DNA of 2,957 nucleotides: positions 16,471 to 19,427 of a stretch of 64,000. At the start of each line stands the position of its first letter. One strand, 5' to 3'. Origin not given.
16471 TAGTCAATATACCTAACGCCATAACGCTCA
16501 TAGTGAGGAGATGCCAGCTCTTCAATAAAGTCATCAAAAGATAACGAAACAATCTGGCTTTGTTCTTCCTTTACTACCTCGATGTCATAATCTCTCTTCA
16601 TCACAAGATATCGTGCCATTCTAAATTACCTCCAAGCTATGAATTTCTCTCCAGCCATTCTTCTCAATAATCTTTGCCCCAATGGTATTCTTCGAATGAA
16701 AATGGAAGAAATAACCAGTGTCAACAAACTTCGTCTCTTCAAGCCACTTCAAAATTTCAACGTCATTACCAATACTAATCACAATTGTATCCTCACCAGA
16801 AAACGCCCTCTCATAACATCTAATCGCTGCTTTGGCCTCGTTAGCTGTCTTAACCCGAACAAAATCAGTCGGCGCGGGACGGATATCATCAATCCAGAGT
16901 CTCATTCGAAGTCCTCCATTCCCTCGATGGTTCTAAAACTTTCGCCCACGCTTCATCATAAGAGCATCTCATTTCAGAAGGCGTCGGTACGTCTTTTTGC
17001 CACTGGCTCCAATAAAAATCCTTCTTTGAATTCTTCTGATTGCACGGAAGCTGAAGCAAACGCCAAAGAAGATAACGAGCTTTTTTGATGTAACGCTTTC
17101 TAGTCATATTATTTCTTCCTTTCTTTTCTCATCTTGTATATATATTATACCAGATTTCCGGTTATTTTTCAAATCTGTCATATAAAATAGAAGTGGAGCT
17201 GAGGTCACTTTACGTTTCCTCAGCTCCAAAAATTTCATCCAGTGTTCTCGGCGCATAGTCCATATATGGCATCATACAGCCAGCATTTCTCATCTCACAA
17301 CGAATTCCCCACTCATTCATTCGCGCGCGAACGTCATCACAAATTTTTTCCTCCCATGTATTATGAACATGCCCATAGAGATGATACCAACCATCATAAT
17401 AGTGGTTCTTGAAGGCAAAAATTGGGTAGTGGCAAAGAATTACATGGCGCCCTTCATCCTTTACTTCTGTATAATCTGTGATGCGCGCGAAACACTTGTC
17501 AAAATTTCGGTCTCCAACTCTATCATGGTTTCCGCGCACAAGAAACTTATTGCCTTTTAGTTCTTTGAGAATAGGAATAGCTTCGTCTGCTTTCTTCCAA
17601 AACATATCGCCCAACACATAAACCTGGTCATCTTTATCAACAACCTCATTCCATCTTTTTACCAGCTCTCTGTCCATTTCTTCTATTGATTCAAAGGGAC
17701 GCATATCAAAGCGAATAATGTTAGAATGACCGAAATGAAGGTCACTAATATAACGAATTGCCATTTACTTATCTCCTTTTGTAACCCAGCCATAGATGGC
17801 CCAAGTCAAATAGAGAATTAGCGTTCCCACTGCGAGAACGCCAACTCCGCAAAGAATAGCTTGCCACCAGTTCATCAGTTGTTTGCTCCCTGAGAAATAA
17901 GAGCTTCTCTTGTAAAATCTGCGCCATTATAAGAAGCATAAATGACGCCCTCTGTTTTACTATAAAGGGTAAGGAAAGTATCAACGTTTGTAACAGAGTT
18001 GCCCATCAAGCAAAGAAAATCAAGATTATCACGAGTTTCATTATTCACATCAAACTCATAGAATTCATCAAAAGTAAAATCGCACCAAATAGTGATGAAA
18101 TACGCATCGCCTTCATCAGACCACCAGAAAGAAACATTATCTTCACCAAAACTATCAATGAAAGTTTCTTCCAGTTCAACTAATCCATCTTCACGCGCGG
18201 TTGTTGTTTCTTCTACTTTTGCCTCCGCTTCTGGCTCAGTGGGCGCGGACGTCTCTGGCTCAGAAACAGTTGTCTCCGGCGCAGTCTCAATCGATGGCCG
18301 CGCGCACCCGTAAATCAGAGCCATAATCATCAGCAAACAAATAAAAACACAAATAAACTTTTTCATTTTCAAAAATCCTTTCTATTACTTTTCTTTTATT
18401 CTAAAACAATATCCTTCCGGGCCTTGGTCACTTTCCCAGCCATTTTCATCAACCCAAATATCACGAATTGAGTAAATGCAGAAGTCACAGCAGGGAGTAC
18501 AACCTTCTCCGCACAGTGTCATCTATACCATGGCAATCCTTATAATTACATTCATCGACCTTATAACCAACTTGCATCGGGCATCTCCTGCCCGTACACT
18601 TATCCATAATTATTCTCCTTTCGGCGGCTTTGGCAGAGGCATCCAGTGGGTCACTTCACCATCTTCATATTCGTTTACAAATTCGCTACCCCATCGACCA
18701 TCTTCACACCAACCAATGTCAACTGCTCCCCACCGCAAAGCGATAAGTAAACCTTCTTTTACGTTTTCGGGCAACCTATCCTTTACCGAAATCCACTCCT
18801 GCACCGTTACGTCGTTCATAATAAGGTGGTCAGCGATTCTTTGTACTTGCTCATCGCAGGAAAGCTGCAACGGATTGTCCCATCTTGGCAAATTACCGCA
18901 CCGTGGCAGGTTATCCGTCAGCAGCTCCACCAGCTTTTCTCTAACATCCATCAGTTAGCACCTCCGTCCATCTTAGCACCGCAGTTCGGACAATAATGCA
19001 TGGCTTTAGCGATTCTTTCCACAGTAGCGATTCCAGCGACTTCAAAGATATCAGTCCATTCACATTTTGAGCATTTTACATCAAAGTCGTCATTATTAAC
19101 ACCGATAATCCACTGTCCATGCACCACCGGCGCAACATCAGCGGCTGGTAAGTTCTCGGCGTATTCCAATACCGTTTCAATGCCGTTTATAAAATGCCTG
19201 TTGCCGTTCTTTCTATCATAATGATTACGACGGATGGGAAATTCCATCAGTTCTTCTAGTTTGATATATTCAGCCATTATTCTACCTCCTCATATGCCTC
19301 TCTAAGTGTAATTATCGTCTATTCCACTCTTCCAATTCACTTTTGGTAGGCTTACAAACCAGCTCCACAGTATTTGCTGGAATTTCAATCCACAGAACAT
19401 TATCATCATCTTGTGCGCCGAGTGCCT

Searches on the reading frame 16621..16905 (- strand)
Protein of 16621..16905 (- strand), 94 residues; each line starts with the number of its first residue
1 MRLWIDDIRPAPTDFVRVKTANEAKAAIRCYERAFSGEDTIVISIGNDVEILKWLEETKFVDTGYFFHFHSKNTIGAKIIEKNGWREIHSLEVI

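Call 70: search_protein_families(library=pfam, proteins=[window:16621-16905:-], max_evalue=0.01)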
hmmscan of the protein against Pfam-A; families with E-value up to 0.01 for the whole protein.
window:16621-16905:- (94 aa): 1 family
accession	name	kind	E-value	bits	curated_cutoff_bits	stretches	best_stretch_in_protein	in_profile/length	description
PF20274.4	cREC_REC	-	1.4e-09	39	27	1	1-81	1-83/88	Cyclic-phosphate processing Receiver domain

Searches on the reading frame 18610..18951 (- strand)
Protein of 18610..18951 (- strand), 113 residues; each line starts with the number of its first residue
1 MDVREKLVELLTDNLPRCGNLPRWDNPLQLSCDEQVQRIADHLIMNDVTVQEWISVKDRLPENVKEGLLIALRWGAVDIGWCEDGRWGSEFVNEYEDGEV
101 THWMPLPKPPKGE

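Call 70: search_protein_families(library=pfam, proteins=[window:18610-18951:-], max_evalue=0.01)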
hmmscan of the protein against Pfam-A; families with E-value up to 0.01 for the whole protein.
window:18610-18951:- (113 aa): 1 family
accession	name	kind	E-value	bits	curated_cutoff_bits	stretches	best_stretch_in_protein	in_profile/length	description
PF04448.17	DUF551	-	3.2e-13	50.8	22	1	52-111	1-68/68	Protein of unknown function (DUF551)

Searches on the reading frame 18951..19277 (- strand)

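Call 70: search_protein_families(library=pfam, proteins=[window:18951-19277:-], max_evalue=0.01)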
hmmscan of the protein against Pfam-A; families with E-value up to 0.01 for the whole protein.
window:18951-19277:- (108 aa): 2 families
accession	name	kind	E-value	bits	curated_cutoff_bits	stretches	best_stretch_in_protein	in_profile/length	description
PF13248.11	Zn_ribbon_3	-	0.0033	17.3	27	0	93-104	2-13/26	zinc-ribbon domain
PF13240.11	Zn_Ribbon_1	-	0.0077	16.4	25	0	95-108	1-14/23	zinc-ribbon domain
